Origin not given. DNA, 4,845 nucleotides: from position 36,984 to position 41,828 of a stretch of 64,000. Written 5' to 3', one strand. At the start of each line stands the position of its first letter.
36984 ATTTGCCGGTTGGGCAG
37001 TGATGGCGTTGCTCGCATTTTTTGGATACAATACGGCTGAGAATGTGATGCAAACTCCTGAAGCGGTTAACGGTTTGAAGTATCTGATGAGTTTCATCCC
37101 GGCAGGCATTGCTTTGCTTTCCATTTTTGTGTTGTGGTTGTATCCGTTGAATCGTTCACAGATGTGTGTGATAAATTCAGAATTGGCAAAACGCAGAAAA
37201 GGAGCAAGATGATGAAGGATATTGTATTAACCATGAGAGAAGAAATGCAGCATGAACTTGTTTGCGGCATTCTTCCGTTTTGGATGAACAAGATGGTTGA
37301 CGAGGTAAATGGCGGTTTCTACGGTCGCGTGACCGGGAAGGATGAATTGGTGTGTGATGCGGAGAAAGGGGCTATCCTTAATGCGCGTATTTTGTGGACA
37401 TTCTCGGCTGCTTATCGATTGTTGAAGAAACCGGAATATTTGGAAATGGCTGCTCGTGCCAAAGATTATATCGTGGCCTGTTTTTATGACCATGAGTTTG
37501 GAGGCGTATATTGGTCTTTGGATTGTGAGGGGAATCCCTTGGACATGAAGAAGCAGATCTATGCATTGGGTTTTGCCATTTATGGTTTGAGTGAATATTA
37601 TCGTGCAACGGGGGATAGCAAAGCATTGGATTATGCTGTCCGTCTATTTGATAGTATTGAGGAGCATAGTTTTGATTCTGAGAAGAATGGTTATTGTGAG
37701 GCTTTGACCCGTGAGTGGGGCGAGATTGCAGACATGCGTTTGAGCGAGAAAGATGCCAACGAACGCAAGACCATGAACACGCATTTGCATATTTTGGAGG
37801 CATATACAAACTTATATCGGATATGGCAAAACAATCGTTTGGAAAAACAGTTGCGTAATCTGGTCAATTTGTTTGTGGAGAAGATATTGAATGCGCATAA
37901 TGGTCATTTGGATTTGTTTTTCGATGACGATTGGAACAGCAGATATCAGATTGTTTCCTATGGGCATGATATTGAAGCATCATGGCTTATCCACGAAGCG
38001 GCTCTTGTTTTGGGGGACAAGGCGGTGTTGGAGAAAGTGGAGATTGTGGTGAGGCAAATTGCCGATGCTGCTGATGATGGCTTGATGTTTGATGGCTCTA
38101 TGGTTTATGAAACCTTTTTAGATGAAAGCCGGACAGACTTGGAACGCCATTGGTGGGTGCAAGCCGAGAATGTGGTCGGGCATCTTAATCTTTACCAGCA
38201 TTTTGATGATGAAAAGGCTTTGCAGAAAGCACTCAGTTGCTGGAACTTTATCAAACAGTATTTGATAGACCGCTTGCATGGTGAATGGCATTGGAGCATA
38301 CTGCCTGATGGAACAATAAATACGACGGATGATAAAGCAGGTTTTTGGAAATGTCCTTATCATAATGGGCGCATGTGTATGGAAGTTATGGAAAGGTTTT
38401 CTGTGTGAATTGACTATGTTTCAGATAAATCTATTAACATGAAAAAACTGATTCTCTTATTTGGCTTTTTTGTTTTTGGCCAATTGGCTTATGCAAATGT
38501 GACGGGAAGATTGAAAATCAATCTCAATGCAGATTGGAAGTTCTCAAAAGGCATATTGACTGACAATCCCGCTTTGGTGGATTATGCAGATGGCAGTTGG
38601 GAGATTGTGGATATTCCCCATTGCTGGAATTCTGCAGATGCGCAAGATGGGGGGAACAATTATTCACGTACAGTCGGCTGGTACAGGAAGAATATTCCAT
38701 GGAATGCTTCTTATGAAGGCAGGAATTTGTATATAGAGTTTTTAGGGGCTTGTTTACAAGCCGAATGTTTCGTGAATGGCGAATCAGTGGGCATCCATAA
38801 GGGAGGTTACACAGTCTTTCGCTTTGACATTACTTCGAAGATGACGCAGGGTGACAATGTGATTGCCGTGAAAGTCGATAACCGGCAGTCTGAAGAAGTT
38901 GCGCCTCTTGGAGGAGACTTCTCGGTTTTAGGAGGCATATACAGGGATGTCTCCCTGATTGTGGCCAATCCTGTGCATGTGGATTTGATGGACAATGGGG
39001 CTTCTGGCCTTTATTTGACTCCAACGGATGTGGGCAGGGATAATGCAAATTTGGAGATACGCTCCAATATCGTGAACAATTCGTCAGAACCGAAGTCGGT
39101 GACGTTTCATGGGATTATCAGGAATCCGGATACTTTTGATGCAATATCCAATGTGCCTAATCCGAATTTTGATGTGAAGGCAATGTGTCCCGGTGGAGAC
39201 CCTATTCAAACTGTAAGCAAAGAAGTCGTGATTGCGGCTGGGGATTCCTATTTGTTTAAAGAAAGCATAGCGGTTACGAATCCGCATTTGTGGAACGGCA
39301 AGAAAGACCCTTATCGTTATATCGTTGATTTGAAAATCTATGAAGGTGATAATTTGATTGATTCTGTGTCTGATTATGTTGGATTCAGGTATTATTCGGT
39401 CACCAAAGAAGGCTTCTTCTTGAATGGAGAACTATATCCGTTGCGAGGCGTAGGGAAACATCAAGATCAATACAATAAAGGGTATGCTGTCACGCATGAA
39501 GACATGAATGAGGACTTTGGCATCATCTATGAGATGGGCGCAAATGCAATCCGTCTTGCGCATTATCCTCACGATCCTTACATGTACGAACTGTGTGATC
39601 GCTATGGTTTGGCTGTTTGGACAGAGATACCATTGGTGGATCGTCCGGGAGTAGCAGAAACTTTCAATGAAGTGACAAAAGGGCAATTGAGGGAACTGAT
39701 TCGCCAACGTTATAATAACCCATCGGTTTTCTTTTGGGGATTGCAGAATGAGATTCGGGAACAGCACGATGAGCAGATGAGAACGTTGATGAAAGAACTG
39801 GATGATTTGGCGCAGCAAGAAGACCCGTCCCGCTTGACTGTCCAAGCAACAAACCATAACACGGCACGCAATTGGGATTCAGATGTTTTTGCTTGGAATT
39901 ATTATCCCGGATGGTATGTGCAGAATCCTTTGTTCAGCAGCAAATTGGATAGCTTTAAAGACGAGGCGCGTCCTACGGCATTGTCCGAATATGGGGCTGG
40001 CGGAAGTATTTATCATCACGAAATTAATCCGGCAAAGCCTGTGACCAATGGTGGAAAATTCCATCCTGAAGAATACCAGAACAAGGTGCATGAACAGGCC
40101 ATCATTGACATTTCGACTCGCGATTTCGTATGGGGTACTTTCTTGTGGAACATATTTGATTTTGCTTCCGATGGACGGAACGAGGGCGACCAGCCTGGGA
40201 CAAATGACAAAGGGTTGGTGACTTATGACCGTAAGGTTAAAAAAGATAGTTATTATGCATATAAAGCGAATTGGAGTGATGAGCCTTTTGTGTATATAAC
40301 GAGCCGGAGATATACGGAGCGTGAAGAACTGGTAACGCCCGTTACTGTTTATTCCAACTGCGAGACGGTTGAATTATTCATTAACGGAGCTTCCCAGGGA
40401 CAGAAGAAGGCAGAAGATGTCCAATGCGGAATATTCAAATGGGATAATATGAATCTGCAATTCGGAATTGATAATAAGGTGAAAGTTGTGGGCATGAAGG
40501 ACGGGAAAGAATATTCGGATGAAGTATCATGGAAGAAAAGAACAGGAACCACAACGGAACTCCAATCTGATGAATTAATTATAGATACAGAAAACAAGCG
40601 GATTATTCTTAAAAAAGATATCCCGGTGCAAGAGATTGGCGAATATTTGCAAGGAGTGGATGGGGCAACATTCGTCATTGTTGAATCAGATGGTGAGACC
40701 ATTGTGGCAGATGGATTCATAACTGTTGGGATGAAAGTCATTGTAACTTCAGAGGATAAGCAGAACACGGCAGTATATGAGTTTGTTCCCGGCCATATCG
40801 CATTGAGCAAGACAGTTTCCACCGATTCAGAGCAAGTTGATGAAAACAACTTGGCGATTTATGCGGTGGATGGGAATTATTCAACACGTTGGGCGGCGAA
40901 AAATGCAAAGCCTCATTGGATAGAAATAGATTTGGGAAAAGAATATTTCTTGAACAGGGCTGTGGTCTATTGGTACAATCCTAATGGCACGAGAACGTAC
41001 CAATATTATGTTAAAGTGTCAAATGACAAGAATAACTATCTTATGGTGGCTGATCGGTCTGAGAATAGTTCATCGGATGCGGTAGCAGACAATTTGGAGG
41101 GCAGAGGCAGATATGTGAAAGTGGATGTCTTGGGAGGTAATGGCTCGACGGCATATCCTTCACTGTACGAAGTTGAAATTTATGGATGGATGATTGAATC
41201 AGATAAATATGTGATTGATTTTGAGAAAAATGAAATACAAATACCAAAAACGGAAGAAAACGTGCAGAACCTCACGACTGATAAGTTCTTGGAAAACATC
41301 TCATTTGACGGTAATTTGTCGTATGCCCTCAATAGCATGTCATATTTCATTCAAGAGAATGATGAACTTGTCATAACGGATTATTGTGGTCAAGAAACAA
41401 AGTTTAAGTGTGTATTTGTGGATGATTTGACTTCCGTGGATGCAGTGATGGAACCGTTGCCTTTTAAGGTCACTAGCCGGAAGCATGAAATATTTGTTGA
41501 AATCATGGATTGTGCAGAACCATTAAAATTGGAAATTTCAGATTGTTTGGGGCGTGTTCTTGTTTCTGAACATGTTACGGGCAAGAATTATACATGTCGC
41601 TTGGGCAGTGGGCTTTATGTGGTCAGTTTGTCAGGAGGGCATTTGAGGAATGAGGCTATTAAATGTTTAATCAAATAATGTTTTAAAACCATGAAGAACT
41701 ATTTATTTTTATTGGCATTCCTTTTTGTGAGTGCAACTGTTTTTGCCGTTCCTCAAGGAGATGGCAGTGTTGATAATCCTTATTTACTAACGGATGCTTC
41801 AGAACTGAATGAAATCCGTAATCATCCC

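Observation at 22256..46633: A ~330-aa GLUG-like beta-solenoid module occurs five times in one PUL, alone and fused to GH28 and GH105 catalytic domains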

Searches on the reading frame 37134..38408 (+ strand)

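Call 10: search_protein_families(library=pfam, proteins=[window:37134-38408:+], max_evalue=0.001)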
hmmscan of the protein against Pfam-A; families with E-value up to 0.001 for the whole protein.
window:37134-38408:+ (424 aa): 5 families
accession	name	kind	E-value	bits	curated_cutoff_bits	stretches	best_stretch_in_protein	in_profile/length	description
PF07221.17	GlcNAc_2-epim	-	4.6e-36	125.2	23.4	1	61-406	1-340/347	N-acylglucosamine 2-epimerase (GlcNAc 2-epimerase)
PF07944.18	Beta-AFase-like_GH127_cat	-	3e-06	27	24.9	0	141-177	123-159/376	Beta-L-arabinofuranosidase, GH127 catalytic domain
PF07470.19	Glyco_hydro_88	-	1.3e-05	24.8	26.6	0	142-257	28-116/352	Glycosyl Hydrolase Family 88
PF06662.19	C5-epim_C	-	6.7e-05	22.9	23.3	0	80-178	28-129/188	D-glucuronyl C5-epimerase C-terminus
PF03663.20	Glyco_hydro_76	-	0.00024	21.2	25.9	1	94-257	167-323/366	Glycosyl hydrolase family 76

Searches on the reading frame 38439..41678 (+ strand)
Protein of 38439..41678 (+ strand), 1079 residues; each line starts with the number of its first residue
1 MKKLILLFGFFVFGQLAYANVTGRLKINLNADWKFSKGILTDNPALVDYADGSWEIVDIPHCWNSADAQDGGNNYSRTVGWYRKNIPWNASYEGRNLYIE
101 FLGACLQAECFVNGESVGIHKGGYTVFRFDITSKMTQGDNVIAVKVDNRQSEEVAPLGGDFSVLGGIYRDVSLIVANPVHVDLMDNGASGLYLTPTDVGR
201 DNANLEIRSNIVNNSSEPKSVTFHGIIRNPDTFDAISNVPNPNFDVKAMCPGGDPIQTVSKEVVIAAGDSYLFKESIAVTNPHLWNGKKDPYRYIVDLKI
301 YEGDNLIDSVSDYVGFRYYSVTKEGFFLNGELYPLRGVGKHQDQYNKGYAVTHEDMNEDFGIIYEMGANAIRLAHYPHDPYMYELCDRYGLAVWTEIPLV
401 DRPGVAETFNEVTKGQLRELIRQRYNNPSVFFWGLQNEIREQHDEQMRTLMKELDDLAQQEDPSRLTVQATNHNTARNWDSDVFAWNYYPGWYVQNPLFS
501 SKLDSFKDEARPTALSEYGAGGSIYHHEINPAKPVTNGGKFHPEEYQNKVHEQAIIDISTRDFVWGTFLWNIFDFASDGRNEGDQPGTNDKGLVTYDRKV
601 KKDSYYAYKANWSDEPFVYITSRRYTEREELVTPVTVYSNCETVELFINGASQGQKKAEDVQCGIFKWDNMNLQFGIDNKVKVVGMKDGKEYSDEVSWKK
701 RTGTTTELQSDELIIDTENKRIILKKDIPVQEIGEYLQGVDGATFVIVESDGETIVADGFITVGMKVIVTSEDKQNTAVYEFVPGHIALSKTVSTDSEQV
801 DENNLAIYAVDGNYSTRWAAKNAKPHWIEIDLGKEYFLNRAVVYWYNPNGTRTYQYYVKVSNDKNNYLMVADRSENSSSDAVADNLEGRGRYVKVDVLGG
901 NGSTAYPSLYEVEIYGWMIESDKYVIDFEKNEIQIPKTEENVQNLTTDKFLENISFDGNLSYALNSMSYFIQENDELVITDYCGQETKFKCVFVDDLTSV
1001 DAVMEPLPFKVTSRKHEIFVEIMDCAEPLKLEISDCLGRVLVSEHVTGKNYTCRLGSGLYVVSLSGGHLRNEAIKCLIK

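Call 11: search_protein_families(library=pfam, proteins=[window:38439-41678:+], max_evalue=0.001)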
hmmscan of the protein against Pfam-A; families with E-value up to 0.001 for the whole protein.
window:38439-41678:+ (1079 aa): 8 families
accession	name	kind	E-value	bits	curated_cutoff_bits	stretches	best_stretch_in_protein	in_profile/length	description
PF02836.23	Glyco_hydro_2_C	-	2.9e-30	105.9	21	1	321-603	3-289/302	Glycosyl hydrolases family 2, TIM barrel domain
PF22633.2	F5_F8_type_C_2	-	8.5e-20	71.6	27.8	1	808-895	1-91/91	NedA-like, galactose-binding domain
PF00754.31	F5_F8_type_C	-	1.9e-17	64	28.2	1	795-911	3-126/127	F5/8 type C domain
PF16355.11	DUF4982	-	7.5e-16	58.3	23.9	1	632-691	3-59/61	Domain of unknown function (DUF4982)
PF02837.24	Glyco_hydro_2_N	-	1.8e-15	57.7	28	1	29-176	4-167/169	Glycosyl hydrolases family 2, sugar binding domain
PF00703.27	Glyco_hydro_2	-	7.2e-09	36.8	23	1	192-317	7-109/109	Glycosyl hydrolases family 2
PF22666.2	Glyco_hydro_2_N2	-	5.7e-06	26.9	27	1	77-149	47-120/167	Glycosyl hydrolase 2 galactose-binding domain-like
PF22820.2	TcaA_3rd_4th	-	7.9e-06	26.2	27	0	635-677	5-48/73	TcaA protein 3rd/4th domain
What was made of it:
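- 38439..41678 (+): GH2 plus F5/8-type-C protein (1079 aa). This gene immediately precedes a module gene in every related locus examined. Pfam in call 11.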

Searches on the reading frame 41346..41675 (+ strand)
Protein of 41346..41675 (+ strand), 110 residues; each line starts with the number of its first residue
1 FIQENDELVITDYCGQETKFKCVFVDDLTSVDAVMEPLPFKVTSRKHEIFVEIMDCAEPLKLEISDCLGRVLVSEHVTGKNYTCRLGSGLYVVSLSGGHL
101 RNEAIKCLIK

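Call 80: search_protein_families(library=pfam, proteins=[window:41346-41675:+], max_evalue=1)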
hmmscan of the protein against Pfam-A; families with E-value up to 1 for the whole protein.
seq(110 aa): 1 family
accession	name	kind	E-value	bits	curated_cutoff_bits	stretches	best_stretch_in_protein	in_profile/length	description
PF19910.5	DUF6383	-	0.0018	18.9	23.7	1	42-98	14-67/74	Domain of unknown function (DUF6383)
